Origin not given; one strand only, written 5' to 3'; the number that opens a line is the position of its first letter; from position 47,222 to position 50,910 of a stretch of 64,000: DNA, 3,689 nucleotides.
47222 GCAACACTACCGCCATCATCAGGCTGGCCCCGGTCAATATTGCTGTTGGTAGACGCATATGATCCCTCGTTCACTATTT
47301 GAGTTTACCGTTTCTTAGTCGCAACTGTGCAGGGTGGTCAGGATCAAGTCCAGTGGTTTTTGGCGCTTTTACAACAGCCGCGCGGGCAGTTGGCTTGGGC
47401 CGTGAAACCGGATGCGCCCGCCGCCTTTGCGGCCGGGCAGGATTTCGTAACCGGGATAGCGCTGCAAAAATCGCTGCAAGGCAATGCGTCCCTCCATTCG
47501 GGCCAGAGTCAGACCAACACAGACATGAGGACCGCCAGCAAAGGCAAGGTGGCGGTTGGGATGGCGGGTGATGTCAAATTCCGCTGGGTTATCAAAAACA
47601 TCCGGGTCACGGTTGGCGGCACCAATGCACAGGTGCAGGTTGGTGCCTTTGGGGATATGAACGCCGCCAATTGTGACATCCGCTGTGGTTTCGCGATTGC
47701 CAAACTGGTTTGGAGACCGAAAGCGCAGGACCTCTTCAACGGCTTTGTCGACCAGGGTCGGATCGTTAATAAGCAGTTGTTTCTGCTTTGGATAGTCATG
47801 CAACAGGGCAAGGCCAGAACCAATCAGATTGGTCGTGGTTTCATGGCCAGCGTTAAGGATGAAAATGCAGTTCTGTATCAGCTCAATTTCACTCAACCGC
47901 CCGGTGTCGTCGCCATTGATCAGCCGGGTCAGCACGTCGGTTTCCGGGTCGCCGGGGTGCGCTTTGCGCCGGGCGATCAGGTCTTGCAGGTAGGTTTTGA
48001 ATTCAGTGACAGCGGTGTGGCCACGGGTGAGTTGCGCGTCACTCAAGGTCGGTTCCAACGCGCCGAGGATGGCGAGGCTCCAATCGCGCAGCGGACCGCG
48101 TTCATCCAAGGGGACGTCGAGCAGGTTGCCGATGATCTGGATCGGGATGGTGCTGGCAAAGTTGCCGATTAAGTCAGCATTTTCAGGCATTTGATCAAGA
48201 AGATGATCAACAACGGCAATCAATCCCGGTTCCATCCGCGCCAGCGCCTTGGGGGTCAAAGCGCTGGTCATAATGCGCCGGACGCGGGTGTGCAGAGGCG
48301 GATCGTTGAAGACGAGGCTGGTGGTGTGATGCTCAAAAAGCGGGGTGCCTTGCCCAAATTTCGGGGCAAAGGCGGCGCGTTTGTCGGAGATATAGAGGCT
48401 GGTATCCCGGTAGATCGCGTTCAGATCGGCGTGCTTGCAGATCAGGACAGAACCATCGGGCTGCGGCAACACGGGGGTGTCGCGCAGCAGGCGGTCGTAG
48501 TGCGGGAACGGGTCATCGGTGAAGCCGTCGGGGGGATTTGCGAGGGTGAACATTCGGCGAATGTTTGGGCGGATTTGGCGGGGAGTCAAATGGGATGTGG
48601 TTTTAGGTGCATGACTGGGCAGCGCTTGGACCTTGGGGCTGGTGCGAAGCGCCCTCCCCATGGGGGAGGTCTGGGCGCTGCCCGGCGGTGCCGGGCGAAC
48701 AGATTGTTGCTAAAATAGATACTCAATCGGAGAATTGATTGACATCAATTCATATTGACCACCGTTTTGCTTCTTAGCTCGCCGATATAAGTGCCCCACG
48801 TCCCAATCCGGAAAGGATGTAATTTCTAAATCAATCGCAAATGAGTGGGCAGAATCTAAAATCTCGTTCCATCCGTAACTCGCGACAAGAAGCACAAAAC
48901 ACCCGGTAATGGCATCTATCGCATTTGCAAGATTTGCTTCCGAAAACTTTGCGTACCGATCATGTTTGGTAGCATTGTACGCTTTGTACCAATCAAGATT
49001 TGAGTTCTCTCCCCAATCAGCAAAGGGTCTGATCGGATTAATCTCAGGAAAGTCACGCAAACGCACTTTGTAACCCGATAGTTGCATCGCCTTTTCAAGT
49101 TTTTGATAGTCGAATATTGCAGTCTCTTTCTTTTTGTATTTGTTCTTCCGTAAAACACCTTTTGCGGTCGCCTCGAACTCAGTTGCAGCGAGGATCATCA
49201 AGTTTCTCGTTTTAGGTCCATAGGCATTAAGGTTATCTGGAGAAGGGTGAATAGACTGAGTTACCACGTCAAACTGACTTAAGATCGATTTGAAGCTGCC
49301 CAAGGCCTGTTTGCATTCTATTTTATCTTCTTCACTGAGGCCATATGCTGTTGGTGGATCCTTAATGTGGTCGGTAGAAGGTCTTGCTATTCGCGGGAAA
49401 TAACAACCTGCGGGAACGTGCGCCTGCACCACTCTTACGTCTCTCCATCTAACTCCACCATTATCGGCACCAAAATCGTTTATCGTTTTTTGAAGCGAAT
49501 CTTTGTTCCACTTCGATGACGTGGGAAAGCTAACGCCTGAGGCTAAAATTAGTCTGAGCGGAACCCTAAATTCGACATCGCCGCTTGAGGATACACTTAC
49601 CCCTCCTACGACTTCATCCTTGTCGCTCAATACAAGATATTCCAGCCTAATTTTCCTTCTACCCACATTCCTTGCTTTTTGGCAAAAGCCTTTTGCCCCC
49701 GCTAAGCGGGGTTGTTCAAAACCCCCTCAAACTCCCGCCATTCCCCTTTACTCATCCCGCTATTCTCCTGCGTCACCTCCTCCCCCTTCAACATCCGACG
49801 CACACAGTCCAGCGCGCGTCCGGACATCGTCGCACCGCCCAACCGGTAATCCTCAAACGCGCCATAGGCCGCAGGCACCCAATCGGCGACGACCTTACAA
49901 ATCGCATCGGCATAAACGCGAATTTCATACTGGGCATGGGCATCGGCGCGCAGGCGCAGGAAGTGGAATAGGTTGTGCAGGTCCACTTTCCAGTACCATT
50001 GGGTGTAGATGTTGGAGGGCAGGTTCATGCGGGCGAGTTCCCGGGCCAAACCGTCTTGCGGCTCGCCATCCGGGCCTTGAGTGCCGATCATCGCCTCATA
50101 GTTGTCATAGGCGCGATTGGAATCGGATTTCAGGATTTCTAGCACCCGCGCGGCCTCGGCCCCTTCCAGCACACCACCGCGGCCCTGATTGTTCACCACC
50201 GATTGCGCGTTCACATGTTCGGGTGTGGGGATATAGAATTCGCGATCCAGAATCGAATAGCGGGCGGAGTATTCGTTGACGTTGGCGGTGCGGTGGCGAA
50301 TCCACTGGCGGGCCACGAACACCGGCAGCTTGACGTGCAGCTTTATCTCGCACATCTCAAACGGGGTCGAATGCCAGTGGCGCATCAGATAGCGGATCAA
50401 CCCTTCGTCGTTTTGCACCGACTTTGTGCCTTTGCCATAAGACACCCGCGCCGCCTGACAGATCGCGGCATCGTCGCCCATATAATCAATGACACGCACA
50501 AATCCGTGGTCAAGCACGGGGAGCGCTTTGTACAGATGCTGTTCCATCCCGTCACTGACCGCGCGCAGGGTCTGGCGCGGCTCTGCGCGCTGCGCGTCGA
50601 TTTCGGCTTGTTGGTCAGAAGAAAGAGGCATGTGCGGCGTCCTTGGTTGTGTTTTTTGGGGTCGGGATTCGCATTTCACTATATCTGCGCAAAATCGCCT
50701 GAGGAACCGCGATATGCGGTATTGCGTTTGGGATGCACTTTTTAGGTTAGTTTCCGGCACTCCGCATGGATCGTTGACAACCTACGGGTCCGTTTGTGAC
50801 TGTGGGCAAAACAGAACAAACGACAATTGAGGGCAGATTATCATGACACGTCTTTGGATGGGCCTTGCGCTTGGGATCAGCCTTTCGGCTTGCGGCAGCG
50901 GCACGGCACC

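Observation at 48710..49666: AT-richer orphan gene with a HEPN-like motif inserted between P450 and thyX (solitary defence RNase candidate)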

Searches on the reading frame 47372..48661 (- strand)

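Call 4: search_protein_families(library=pfam, proteins=[window:47372-48661:-], max_evalue=1)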
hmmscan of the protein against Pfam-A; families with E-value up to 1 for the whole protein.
window:47372-48661:- (430 aa): 1 family
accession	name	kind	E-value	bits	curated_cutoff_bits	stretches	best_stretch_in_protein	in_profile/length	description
PF00067.27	p450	-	1.1e-38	133.7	22.8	2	211-402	206-432/462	Cytochrome P450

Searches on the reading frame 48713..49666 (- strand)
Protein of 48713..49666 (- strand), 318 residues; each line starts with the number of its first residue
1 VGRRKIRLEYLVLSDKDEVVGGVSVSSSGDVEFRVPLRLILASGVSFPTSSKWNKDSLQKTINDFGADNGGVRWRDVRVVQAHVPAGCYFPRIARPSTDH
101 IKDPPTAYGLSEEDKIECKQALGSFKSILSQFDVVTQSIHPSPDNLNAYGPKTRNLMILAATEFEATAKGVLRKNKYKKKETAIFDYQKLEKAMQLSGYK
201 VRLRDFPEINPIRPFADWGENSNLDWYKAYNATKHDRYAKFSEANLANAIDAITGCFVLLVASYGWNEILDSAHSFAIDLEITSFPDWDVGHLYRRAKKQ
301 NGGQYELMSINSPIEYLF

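Call 4: search_protein_families(library=pfam, proteins=[window:48713-49666:-], max_evalue=1)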
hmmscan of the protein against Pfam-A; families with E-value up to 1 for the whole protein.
window:48713-49666:- (318 aa): 1 family
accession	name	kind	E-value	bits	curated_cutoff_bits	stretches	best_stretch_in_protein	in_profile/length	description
PF25223.1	DUF7841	-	0.14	12.9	25.2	1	222-256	60-93/114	Domain of unknown function (DUF7841)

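Call 5: search_protein_families(library=padloc, proteins=[window:48713-49666:-], max_evalue=10)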
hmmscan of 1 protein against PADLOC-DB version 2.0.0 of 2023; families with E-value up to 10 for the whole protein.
window:48713-49666:- (318 aa): 0 families

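Call 6: search_protein_families(library=ncbifam, proteins=[window:48713-49666:-], max_evalue=10)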
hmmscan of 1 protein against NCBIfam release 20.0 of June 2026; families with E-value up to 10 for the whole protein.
window:48713-49666:- (318 aa): 0 families

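Call 10: search_protein_families(library=phrogs, proteins=[window:48713-49666:-], max_evalue=10)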
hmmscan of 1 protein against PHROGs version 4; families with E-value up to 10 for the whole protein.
window:48713-49666:- (318 aa): 1 family
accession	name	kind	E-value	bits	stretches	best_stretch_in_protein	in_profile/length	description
phrog_19461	-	unknown function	4.5e-24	86.3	1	93-276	90-275/331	-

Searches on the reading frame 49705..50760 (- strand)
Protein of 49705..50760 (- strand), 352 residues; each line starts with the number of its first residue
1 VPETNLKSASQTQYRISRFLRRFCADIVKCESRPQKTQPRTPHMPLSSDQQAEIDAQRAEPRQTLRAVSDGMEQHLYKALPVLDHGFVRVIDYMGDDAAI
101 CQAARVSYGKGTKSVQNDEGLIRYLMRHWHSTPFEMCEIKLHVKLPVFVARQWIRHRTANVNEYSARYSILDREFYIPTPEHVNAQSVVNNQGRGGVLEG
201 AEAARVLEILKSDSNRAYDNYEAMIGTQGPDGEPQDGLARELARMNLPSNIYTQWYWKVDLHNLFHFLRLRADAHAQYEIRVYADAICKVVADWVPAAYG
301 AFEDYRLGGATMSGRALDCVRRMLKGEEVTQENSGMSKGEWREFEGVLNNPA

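Call 4: search_protein_families(library=pfam, proteins=[window:49705-50760:-], max_evalue=1)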
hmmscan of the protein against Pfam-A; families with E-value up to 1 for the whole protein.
window:49705-50760:- (352 aa): 1 family
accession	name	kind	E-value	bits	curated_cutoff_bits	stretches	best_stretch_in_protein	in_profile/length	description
PF02511.20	Thy1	-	1e-55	188.9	24.8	1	89-297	1-191/191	Thymidylate synthase complementing protein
